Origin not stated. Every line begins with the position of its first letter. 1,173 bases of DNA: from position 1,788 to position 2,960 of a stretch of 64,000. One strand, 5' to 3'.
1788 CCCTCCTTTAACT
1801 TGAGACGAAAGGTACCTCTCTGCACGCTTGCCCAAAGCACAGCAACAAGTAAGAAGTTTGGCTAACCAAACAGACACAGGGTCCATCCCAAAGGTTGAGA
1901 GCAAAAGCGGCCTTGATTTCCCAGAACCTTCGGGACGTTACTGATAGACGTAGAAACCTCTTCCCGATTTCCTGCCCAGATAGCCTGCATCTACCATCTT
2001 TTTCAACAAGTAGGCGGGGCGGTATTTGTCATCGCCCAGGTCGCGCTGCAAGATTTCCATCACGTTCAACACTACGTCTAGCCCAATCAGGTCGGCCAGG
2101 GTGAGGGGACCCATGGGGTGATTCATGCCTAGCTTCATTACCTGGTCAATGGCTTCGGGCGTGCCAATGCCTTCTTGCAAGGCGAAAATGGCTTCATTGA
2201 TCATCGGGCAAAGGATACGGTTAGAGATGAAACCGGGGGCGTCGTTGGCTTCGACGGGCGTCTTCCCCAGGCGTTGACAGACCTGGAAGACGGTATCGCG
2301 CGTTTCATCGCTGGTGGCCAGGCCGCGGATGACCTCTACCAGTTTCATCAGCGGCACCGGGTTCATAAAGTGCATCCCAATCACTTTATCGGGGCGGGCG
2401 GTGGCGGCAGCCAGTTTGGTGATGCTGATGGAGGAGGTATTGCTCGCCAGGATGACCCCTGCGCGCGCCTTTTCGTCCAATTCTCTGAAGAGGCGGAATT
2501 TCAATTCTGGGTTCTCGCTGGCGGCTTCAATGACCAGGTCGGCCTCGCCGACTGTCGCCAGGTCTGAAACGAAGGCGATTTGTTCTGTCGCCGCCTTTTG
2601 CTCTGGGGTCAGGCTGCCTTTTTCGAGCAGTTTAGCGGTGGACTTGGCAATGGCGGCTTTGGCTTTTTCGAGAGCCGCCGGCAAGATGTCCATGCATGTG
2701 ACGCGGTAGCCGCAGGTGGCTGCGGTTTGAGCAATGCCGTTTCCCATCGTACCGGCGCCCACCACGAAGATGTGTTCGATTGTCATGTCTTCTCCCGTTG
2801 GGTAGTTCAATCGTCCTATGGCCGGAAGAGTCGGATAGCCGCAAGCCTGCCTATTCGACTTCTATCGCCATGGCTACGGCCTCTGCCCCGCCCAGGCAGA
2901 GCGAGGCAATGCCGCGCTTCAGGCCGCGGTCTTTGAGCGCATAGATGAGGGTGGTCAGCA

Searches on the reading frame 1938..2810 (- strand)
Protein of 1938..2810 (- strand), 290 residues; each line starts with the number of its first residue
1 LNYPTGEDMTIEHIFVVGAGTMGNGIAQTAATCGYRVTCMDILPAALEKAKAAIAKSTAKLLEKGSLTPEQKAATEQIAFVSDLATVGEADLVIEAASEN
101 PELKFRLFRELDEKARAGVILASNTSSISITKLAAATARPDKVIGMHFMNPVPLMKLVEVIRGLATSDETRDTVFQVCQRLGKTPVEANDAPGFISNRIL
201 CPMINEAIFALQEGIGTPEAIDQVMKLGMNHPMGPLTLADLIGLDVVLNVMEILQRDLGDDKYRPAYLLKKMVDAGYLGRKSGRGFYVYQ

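Call 45: search_protein_families(library=pfam, proteins=[window:1938-2810:-], max_evalue=0.0001)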
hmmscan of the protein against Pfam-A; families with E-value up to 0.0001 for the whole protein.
window:1938-2810:- (290 aa): 5 families
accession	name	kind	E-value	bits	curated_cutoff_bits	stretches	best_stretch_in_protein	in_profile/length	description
PF02737.24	3HCDH_N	-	2.7e-61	207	22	1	14-190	2-179/180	3-hydroxyacyl-CoA dehydrogenase, NAD binding domain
PF00725.27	3HCDH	-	2.9e-37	127.5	22.1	1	193-289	1-97/97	3-hydroxyacyl-CoA dehydrogenase, C-terminal domain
PF03446.21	NAD_binding_2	-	7.5e-05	23.2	21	0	14-114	2-110/161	NAD binding domain of 6-phosphogluconate dehydrogenase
PF01262.27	AlaDh_PNT_C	-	9.6e-05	22.3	23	0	13-96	30-99/214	Alanine dehydrogenase/PNT, C-terminal domain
PF07992.20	Pyr_redox_2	-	9.8e-05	22.3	26.1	0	12-65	143-196/291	Pyridine nucleotide-disulphide oxidoreductase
